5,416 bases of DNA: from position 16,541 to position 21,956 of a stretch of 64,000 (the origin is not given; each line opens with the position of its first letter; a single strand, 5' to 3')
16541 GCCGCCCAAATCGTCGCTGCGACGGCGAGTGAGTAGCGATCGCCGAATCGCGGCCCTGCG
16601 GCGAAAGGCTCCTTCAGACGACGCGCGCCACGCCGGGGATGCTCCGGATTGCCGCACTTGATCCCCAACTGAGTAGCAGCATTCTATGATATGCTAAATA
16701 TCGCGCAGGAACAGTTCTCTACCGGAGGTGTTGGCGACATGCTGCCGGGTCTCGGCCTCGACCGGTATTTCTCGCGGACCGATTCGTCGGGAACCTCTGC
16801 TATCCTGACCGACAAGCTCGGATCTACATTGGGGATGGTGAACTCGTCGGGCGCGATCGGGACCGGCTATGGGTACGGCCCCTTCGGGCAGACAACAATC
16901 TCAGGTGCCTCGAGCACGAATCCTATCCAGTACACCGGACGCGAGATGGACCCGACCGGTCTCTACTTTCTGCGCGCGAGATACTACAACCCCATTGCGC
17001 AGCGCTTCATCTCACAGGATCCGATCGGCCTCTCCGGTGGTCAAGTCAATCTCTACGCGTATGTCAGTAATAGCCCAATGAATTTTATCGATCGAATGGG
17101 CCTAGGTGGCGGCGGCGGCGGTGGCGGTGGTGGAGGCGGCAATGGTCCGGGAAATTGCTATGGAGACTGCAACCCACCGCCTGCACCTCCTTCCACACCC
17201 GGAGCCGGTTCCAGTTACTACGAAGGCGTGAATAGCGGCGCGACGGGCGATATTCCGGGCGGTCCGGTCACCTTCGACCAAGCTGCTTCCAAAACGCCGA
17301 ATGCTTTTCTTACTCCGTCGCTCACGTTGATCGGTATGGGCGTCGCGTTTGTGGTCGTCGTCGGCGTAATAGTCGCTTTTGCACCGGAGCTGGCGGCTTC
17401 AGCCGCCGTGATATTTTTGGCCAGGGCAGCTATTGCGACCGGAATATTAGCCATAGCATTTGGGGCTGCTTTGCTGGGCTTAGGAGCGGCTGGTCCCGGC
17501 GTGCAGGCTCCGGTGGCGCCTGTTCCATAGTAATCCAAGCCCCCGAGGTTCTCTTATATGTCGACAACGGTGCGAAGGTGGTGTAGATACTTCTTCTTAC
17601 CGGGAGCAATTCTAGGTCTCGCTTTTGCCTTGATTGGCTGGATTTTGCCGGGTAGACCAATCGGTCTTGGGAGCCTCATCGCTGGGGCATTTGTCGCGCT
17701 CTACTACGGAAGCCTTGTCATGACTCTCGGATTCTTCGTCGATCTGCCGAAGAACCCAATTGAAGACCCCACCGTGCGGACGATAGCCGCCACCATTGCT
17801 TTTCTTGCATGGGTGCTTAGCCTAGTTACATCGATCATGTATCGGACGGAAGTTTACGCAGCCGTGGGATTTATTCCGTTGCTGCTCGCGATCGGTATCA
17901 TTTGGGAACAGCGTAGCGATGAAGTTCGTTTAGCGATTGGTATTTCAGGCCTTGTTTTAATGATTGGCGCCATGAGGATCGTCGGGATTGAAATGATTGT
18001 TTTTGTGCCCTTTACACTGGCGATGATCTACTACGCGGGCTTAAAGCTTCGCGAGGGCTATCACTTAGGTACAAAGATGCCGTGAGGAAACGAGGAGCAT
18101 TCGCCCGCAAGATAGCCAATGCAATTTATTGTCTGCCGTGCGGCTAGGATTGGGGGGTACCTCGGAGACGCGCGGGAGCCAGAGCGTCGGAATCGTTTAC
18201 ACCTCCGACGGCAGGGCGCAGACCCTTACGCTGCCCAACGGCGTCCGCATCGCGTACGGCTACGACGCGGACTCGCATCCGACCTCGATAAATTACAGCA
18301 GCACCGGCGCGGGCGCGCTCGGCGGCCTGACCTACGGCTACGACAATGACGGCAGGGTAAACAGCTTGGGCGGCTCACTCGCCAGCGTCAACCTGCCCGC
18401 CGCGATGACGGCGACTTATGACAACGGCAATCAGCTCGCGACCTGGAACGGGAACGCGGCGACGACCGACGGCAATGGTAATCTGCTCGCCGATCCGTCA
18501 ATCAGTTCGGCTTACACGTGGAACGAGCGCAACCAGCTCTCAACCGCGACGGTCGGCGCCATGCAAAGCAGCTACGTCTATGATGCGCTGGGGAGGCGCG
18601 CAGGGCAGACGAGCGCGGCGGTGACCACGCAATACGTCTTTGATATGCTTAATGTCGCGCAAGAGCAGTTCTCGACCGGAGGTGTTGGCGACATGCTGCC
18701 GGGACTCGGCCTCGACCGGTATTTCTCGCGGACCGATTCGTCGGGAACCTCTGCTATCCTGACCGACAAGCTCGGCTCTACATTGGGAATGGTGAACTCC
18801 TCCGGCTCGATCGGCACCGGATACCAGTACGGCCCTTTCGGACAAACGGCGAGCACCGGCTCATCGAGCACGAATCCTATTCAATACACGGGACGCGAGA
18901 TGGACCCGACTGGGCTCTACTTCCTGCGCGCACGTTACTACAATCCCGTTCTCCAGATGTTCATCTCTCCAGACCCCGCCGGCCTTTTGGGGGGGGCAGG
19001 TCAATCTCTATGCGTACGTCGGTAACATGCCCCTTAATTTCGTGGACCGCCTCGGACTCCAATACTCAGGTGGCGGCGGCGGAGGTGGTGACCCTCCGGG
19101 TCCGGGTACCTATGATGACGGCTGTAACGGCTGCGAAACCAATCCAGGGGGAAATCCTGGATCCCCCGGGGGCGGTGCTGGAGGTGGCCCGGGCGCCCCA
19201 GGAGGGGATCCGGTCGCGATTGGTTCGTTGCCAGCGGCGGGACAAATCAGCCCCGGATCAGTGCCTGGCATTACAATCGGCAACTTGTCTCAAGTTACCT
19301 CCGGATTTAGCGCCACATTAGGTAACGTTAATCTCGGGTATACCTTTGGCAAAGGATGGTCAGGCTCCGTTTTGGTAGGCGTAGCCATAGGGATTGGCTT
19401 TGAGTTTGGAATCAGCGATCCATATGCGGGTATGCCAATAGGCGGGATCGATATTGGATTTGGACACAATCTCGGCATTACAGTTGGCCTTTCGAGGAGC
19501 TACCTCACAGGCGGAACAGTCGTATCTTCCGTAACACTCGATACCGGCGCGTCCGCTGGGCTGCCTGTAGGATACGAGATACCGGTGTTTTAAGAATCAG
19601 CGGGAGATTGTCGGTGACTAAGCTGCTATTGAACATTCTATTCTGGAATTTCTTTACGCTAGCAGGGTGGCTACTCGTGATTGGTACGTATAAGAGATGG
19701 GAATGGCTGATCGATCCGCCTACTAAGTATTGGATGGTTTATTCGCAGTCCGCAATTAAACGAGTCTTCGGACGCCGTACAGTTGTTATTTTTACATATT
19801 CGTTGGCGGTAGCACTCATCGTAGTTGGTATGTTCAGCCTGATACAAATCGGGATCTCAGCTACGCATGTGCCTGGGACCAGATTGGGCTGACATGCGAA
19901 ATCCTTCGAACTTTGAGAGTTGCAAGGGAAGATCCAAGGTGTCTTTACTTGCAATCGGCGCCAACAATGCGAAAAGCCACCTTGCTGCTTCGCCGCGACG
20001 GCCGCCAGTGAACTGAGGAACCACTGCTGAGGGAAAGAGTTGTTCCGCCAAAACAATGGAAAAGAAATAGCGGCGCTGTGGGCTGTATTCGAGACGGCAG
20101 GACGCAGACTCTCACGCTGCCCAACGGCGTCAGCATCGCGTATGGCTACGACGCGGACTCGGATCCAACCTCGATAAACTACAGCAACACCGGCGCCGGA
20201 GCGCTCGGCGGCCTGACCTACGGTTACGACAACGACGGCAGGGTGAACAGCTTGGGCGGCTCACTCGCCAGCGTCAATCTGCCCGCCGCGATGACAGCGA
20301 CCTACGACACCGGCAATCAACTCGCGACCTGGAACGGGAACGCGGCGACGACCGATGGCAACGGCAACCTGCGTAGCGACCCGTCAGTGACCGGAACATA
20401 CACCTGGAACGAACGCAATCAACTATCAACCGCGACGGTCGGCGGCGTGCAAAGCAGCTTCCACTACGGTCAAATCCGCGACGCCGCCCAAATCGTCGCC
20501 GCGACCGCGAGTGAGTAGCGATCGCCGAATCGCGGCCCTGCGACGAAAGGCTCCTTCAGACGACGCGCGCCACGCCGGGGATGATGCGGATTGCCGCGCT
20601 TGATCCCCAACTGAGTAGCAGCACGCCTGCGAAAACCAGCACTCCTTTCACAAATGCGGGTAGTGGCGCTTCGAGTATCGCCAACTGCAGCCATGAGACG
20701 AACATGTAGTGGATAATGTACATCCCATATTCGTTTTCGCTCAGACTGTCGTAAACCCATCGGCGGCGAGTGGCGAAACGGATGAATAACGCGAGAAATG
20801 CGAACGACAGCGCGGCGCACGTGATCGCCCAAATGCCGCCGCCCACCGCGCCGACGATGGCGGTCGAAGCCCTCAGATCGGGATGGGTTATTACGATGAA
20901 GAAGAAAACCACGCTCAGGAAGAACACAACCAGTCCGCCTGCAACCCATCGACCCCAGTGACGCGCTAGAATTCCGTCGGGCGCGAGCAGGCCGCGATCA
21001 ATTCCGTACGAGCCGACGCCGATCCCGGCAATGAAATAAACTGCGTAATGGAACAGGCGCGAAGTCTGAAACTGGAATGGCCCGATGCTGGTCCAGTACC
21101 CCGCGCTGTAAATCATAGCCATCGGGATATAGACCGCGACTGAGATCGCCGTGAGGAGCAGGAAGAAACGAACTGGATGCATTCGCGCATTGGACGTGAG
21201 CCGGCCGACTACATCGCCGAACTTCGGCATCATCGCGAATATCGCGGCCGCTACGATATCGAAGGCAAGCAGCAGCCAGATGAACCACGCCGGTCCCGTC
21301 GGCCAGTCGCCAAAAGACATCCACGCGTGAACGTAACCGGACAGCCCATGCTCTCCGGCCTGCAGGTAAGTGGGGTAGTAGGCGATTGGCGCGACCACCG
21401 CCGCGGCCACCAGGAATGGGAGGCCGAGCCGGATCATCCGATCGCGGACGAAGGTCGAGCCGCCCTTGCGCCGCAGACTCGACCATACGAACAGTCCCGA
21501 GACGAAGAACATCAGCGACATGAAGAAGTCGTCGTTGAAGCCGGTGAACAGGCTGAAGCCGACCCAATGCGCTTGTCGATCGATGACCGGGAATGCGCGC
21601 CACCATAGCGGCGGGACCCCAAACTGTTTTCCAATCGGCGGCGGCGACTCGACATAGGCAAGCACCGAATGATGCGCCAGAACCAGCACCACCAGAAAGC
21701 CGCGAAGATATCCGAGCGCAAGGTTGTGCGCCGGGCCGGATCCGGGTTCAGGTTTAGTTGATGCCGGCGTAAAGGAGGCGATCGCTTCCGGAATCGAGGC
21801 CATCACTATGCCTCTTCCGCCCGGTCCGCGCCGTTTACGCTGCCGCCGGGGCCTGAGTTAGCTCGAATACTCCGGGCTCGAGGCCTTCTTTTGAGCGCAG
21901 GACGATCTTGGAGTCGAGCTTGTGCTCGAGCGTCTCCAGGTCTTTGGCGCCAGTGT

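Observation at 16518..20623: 3.8-kb orphan Rhs toxin/immunity island bounded by a 164-bp direct repeat that duplicates the 3' ends of both flanking genes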

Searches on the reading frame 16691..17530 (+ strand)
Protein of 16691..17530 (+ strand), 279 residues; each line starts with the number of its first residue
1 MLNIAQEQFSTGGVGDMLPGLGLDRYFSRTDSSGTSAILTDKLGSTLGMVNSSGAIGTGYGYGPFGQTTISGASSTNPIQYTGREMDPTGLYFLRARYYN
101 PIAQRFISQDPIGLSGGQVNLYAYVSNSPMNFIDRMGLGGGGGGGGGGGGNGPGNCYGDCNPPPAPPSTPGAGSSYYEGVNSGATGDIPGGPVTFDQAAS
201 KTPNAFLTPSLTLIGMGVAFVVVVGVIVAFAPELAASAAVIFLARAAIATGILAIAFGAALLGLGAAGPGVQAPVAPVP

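Call 6: search_protein_families(library=pfam, proteins=[window:16691-17530:+], max_evalue=0.01)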
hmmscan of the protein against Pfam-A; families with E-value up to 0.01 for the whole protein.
window:16691-17530:+ (279 aa): 0 families

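Call 7: search_protein_families(library=ncbifam, proteins=[window:16691-17530:+], max_evalue=0.01)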
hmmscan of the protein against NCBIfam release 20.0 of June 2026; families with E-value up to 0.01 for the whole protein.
window:16691-17530:+ (279 aa): 2 families
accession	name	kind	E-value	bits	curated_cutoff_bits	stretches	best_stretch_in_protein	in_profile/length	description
TIGR03696.1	Rhs_assc_core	domain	1.9e-24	85.9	32.5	1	62-138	1-76/76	RHS repeat-associated core domain-containing protein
NF041261.1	RHS_core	equivalog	4.3e-11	41.4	2000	1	77-138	1201-1261/1261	RHS element core protein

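Call 28: find_homologous_proteins(query=window:16691-17530:+, max_evalue=0.00001)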
Query window:16691-17530:+ (279 aa): 329 proteins with E <= 0.00001 among 8000 candidates; the best 120 are listed.
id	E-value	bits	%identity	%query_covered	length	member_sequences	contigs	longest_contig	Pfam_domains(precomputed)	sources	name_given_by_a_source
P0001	1.2e-83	299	70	75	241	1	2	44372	PF25023.2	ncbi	ncbi:MAG: RHS repeat-associated core domain-containing protein [Candidatus Binataceae bacterium]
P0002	1.6e-71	259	80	49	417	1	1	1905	PF25023.2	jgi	jgi:RHS repeat-associated protein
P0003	3.7e-70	255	78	48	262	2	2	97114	-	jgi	-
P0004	1.7e-67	246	69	63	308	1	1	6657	-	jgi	jgi:RHS repeat-associated protein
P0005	1.6e-66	243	80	51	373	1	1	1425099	PF05593.20,PF25023.2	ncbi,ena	-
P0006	2.6e-66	242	82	48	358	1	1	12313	PF25023.2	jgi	jgi:RHS repeat-associated protein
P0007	1.4e-63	233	72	57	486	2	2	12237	PF05593.20,PF25023.2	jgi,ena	-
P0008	7.2e-63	231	77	51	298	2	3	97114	-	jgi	-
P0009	9.6e-63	231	77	51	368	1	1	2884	PF25023.2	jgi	jgi:RHS repeat-associated protein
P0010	1.4e-62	230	68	62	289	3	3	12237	-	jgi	-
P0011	1.6e-62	230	76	51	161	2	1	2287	-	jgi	jgi:RHS repeat-associated protein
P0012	7.4e-61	224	72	48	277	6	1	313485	-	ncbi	-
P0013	4.6e-59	219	77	49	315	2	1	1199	-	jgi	jgi:RHS repeat-associated protein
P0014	7.1e-59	218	89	42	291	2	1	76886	PF05593.20,PF25023.2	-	-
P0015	1.7e-58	217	72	49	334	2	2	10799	PF25023.2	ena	-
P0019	1.7e-51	194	77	44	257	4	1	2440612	-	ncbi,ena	-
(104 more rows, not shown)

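Call 29: find_encoding_contigs(protein=P0001, flank=10000, max_places=4)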
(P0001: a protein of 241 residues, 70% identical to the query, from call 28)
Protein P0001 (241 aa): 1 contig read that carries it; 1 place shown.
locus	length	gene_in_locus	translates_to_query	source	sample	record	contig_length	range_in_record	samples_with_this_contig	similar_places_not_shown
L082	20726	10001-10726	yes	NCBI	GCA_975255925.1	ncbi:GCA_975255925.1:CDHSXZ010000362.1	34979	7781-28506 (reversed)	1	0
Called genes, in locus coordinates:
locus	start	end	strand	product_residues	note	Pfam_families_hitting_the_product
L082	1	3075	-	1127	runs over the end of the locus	PF09286:Pro-kuma_activ, PF02369:Big_1, PF09134:Invasin_D3 (weak), PF02369:Big_1, PF09134:Invasin_D3 (weak)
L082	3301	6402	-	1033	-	PF13191:AAA_16, PF13424:TPR_12 (faint)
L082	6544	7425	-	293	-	PF02358:Trehalose_PPase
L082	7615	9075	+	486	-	PF00982:Glyco_transf_20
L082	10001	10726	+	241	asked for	PF25023:TEN_YD-shell (weak)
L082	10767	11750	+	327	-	PF02517:Rce1-like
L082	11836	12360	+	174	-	-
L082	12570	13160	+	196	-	-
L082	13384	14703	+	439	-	PF09594:GT87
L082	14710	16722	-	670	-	PF00664:ABC_membrane, PF00005:ABC_tran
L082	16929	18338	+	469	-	PF00083:Sugar_tr (weak), PF07690:MFS_1, PF13347:MFS_2 (weak)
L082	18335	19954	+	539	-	-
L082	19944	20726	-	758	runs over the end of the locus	PF14742:GDE_N_bis, PF06202:GDE_C (faint), PF22422:MGH1-like_GH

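Call 30: find_encoding_contigs(protein=P0003, flank=10000, max_places=4)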
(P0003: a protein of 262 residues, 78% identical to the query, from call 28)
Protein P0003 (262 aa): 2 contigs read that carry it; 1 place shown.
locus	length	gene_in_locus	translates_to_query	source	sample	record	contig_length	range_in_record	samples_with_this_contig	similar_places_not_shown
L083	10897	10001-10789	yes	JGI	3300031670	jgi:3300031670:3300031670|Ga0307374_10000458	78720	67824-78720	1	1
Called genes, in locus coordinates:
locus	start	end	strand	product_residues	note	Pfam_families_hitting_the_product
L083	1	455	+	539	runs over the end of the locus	PF01921:tRNA-synt_1f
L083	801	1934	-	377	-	PF00140:Sigma70_r1_2, PF04542:Sigma70_r2, PF04539:Sigma70_r3, PF04545:Sigma70_r4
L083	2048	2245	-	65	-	PF01192:RNA_pol_Rpb6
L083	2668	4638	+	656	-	PF13428:TPR_14 (faint), PF07719:TPR_2 (faint), PF13431:TPR_17 (faint), PF13414:TPR_11 (weak), PF14559:TPR_19 (weak)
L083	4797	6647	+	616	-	PF09286:Pro-kuma_activ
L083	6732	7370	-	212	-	PF00578:AhpC-TSA, PF08534:Redoxin, PF10417:1-cysPrx_C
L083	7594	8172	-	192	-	PF00795:CN_hydrolase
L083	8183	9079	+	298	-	-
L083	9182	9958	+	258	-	PF02517:Rce1-like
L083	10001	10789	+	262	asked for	-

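Call 31: find_encoding_contigs(protein=P0019, flank=10000, max_places=4)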
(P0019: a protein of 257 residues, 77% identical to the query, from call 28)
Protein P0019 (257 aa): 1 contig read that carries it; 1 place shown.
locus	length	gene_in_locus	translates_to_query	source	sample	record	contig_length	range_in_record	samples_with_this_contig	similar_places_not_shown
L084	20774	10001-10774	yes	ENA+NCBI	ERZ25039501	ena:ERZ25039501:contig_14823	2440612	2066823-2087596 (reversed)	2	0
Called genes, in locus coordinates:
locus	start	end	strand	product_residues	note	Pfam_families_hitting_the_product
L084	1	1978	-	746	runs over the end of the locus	PF13328:HD_4, PF01966:HD, PF04607:RelA_SpoT, PF02824:TGS, PF19296:RelA_AH, PF28438:RelA_RIS, PF01842:ACT, PF13291:ACT_4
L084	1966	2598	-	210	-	PF00625:Guanylate_kin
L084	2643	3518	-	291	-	PF03755:YicC-like_N, PF08340:YicC-like_C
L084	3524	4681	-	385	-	PF13439:Glyco_transf_4, PF13579:Glyco_trans_4_4, PF20706:GT4-conflict, PF00534:Glycos_transf_1, PF13692:Glyco_trans_1_4, PF13524:Glyco_trans_1_2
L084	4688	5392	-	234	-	PF00535:Glycos_transf_2, PF13641:Glyco_tranf_2_3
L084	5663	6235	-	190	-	-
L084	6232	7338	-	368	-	PF01075:Glyco_transf_9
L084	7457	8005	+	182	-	PF04389:Peptidase_M28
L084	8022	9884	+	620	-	PF04389:Peptidase_M28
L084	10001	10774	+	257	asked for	-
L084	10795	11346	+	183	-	-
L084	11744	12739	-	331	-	-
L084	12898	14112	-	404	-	PF00346:Complex1_49kDa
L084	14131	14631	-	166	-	PF00329:Complex1_30kDa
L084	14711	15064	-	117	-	PF00507:Oxidored_q4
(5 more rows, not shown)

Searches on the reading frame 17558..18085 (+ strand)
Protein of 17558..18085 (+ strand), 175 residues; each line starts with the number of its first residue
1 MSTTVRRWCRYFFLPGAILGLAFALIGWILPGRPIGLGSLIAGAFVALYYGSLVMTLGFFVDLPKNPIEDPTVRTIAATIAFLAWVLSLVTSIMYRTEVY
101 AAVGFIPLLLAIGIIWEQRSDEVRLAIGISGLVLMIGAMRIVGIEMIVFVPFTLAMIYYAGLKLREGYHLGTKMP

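Call 6: search_protein_families(library=pfam, proteins=[window:17558-18085:+], max_evalue=0.01)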
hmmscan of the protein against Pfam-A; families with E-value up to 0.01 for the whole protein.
window:17558-18085:+ (175 aa): 0 families

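Call 7: search_protein_families(library=ncbifam, proteins=[window:17558-18085:+], max_evalue=0.01)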
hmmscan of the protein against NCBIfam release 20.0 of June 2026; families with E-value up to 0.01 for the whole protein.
window:17558-18085:+ (175 aa): 0 families

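Call 26: find_encoding_contigs(protein=window:17558-18085:+, flank=10000, max_places=10)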
Protein window:17558-18085:+ (175 aa): 1 contig read that carries it; 1 place shown.
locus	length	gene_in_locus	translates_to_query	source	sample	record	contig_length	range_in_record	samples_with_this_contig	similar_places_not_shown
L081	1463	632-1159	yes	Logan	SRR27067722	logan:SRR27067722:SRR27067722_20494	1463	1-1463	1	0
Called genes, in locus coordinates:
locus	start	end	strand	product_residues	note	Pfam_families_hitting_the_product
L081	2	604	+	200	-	?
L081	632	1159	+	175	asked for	-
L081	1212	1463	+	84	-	?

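Call 42: search_protein_families(library=pfam, proteins=[window:17558-18085:+], max_evalue=1)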
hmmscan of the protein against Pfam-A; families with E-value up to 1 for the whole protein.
window:17558-18085:+ (175 aa): 0 families

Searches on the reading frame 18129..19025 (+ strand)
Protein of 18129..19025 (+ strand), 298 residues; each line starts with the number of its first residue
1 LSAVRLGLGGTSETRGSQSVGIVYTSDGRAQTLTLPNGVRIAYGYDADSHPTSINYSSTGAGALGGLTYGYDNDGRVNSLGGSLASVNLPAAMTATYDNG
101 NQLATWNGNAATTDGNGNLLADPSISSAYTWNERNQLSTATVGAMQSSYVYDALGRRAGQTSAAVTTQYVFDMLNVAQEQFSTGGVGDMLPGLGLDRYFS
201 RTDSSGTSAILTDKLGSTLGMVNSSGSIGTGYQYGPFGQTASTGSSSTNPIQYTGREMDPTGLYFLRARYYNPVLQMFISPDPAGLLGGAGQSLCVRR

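Call 6: search_protein_families(library=pfam, proteins=[window:18129-19025:+], max_evalue=0.01)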
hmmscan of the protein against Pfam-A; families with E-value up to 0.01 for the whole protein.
window:18129-19025:+ (298 aa): 1 family
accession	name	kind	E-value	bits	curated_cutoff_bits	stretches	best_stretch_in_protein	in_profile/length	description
PF05593.20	RHS_repeat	-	7.8e-06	26.6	22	1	24-58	1-35/38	RHS Repeat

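Call 7: search_protein_families(library=ncbifam, proteins=[window:18129-19025:+], max_evalue=0.01)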
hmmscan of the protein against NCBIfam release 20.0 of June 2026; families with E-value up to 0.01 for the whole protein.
window:18129-19025:+ (298 aa): 3 families
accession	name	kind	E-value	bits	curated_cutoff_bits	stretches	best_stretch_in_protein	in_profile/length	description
TIGR03696.1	Rhs_assc_core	domain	1.2e-14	54.5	32.5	1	234-289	1-56/76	RHS repeat-associated core domain-containing protein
TIGR01643.1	YD_repeat_2x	repeat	2.4e-05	24.7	15.8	0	131-169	1-41/42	YD repeat-containing protein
NF041261.1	RHS_core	equivalog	7.3e-05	20.7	2000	1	216-289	1166-1242/1261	RHS element core protein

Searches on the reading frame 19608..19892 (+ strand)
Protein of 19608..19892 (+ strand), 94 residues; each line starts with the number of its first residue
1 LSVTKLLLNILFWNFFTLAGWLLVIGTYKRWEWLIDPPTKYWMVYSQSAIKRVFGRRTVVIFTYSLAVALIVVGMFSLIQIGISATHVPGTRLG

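Call 6: search_protein_families(library=pfam, proteins=[window:19608-19892:+], max_evalue=0.01)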
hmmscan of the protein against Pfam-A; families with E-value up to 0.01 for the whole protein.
window:19608-19892:+ (94 aa): 1 family
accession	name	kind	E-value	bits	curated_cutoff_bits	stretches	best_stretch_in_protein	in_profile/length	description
PF15562.11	Imm17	-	6.5e-05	23.2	25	1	15-76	2-59/61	Immunity protein 17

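Call 7: search_protein_families(library=ncbifam, proteins=[window:19608-19892:+], max_evalue=0.01)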
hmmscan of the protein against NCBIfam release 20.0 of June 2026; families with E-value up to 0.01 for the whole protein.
window:19608-19892:+ (94 aa): 0 families

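Call 42: search_protein_families(library=pfam, proteins=[window:19608-19892:+], max_evalue=1)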
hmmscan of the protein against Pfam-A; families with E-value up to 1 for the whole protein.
window:19608-19892:+ (94 aa): 1 family
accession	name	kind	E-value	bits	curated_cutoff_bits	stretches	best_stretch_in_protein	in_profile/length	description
PF15562.11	Imm17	-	6.5e-05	23.2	25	1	15-76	2-59/61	Immunity protein 17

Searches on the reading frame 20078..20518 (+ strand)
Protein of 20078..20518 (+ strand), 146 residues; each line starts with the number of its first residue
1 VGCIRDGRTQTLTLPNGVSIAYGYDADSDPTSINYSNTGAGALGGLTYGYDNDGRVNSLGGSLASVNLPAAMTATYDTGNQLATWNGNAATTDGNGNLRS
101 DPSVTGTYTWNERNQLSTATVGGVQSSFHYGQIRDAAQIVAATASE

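Call 6: search_protein_families(library=pfam, proteins=[window:20078-20518:+], max_evalue=0.01)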
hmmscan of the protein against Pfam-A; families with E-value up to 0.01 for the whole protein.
window:20078-20518:+ (146 aa): 1 family
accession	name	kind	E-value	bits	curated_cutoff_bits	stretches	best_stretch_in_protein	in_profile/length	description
PF05593.20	RHS_repeat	-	8.5e-05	23.3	22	1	6-38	4-36/38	RHS Repeat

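Call 7: search_protein_families(library=ncbifam, proteins=[window:20078-20518:+], max_evalue=0.01)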
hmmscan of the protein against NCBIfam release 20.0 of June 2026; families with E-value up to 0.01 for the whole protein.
window:20078-20518:+ (146 aa): 1 family
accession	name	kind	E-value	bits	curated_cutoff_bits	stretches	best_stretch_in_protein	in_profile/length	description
NF011756.0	PRK15209.1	equivalog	0.0039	16.7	221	1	18-101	87-168/174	long polar fimbrial major subunit LpfA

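Call 43: find_related_loci(query=window:20078-20518:+, collection=metagenome_contigs, flank=10000)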
Query window:20078-20518:+ (146 aa) in metagenome_contigs; peptide patterns used: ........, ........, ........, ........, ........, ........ (x = any residue, [..] = any of these).
122 stretches matched a pattern; 19 encode a relative of the query (tblastn E <= 1e-3); 19 distinct loci.
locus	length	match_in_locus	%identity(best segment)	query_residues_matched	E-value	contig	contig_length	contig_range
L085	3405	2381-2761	80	6-130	1e-59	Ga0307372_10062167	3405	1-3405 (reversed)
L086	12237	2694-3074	80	6-130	1e-59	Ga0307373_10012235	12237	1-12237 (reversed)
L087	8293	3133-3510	77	6-130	3e-58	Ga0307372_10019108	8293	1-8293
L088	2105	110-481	77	8-130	6e-59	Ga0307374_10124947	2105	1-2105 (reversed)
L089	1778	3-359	60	12-130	8e-42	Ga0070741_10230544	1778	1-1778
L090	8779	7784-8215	49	1-146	5e-35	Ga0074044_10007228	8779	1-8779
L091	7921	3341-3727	49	1-130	8e-30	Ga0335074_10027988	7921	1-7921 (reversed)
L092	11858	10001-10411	46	8-146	3e-28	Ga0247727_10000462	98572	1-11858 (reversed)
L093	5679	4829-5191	45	7-130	6e-26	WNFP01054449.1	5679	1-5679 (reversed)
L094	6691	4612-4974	45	7-130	6e-26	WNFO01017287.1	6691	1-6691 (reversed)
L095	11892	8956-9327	45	8-133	7e-25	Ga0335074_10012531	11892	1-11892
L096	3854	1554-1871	46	12-118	6e-22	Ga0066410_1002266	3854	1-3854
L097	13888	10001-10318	46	12-118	6e-22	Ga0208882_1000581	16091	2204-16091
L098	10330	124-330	59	62-130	2e-21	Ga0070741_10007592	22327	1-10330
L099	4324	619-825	58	62-130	6e-21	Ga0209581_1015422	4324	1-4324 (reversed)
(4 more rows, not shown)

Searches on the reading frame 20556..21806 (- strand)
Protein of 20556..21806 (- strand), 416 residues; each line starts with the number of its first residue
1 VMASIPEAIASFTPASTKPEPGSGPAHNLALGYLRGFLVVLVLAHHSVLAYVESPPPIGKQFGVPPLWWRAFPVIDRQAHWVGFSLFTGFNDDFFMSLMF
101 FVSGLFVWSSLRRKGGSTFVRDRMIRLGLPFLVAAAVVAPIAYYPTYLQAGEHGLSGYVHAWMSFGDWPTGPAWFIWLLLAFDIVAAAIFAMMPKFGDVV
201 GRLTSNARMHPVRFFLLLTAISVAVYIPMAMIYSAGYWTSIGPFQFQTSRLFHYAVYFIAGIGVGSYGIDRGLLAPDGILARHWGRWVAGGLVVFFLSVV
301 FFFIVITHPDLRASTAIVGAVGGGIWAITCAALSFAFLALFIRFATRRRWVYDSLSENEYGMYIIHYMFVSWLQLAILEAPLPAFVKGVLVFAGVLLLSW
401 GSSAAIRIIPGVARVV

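Call 6: search_protein_families(library=pfam, proteins=[window:20556-21806:-], max_evalue=0.01)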
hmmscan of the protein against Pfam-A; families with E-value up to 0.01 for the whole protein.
window:20556-21806:- (416 aa): 1 family
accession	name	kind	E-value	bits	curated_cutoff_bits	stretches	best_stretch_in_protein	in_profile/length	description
PF01757.29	Acyl_transf_3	-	7.9e-28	97.9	31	1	30-400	3-322/326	Acyltransferase domain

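Call 7: search_protein_families(library=ncbifam, proteins=[window:20556-21806:-], max_evalue=0.01)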
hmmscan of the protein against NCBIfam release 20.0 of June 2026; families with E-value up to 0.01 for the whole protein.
window:20556-21806:- (416 aa): 1 family
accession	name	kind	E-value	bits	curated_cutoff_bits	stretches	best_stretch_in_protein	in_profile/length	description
NF003014.0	PRK03854.1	equivalog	1.8e-10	40.5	338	1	72-396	37-350/386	glucans biosynthesis protein MdoC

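Call 9: find_encoding_contigs(protein=window:20556-21806:-, flank=10000, max_places=10)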
Protein window:20556-21806:- (416 aa): no gene with exactly this product is on record in the collection.
